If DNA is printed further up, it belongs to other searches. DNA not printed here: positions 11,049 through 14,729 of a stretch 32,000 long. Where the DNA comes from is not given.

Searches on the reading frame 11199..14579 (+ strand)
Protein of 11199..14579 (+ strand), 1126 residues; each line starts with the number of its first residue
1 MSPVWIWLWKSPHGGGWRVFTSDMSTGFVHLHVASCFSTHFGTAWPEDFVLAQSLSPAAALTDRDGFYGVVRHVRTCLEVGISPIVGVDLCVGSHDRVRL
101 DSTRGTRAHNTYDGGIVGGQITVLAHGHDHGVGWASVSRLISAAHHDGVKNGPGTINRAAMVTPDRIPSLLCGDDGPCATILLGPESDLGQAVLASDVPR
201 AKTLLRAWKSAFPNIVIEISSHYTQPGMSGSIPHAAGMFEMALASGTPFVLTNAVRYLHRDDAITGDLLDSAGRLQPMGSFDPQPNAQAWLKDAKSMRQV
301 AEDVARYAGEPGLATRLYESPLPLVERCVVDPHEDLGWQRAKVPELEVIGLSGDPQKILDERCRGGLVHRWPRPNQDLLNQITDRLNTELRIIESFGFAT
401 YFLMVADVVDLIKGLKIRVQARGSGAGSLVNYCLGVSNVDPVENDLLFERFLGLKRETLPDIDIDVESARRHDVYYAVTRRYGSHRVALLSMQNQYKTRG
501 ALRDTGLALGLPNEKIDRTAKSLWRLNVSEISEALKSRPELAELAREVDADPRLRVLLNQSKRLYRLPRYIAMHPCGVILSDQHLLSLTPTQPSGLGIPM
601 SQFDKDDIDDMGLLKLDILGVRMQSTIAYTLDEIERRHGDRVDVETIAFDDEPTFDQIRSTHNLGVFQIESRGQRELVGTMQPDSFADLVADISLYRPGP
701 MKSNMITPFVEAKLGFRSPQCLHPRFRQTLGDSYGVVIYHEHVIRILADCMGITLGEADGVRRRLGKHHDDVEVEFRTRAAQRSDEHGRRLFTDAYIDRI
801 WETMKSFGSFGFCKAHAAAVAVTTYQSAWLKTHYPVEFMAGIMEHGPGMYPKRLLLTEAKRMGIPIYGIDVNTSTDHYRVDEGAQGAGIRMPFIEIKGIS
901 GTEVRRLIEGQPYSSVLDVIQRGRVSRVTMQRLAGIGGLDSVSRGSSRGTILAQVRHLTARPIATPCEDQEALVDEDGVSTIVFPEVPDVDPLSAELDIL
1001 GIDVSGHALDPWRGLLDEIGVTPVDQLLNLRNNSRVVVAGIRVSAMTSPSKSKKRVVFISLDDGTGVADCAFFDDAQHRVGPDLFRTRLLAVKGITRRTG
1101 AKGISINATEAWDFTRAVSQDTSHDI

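Call 3: search_protein_families(library=pfam, proteins=[window:11199-14579:+], max_evalue=0.01)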
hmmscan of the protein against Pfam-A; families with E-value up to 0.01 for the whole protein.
window:11199-14579:+ (1126 aa): 5 families
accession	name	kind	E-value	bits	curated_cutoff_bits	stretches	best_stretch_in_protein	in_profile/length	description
PF07733.18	DNA_pol3_alpha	-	4.3e-69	233.4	23.9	1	359-620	3-260/260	Bacterial DNA polymerase III alpha NTPase domain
PF17657.6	DNA_pol3_finger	-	1.2e-43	148.8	22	1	624-783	2-161/166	Bacterial DNA polymerase III alpha subunit finger domain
PF14579.12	HHH_6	-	6.5e-11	42.7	25.6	1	863-943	1-84/90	Helix-hairpin-helix motif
PF02811.25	PHP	-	2.7e-09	38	26.4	1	30-222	1-164/164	PHP domain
PF01336.31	tRNA_anti-codon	-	3.9e-07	30.3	27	1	1042-1110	6-71/75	OB-fold nucleic acid binding domain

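Call 4: search_protein_families(library=ncbifam, proteins=[window:11199-14579:+], max_evalue=0.01)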
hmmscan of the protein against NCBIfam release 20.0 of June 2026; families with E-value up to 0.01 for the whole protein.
window:11199-14579:+ (1126 aa): 13 families
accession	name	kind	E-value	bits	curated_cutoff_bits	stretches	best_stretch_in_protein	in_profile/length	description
NF004226.0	PRK05673.1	equivalog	3.8e-176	588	1002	1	26-1120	4-1068/1146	DNA polymerase III subunit alpha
NF004225.0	PRK05672.1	subfamily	2.4e-160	535.8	939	1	25-1113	3-1031/1047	error-prone DNA polymerase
TIGR00594.1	polc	superfamily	2.5e-154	515.8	434.35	1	28-1073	1-1022/1022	DNA polymerase III subunit alpha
NF005298.0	PRK06826.1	equivalog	1.2e-148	496.8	1260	1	26-1097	3-1055/1151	DNA polymerase III subunit alpha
NF005377.0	PRK06920.1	equivalog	2.7e-121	406.3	1806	2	183-1096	125-1006/1108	DNA polymerase III subunit alpha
NF005617.0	PRK07374.1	equivalog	2.4e-113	380.1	1653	1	27-1110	2-1078/1170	DNA polymerase III subunit alpha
NF005516.0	PRK07135.1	equivalog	1.4e-106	357.8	1084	1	380-932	251-799/974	DNA polymerase III DnaE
NF005582.0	PRK07279.1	equivalog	9.7e-96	321.8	1279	1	359-1096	242-947/1033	DNA polymerase III subunit alpha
NF004550.0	PRK05898.1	equivalog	1.4e-92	311.5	1182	1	356-942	228-809/971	DNA polymerase III subunit alpha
NF007079.0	PRK09532.1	equivalog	6.8e-76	256.1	1525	1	27-809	2-773/876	DNA polymerase III subunit alpha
NF005616.0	PRK07373.1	equivalog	8.6e-13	47.6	646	1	810-942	36-172/449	DNA polymerase III subunit alpha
NF001688.0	PRK00448.1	equivalog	1.1e-11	43.1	873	0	378-443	849-914/1445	PolC-type DNA polymerase III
TIGR01405.1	polC_Gram_pos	equivalog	1.7e-11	42.6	1043.45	0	855-942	1115-1202/1211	DNA polymerase III subunit alpha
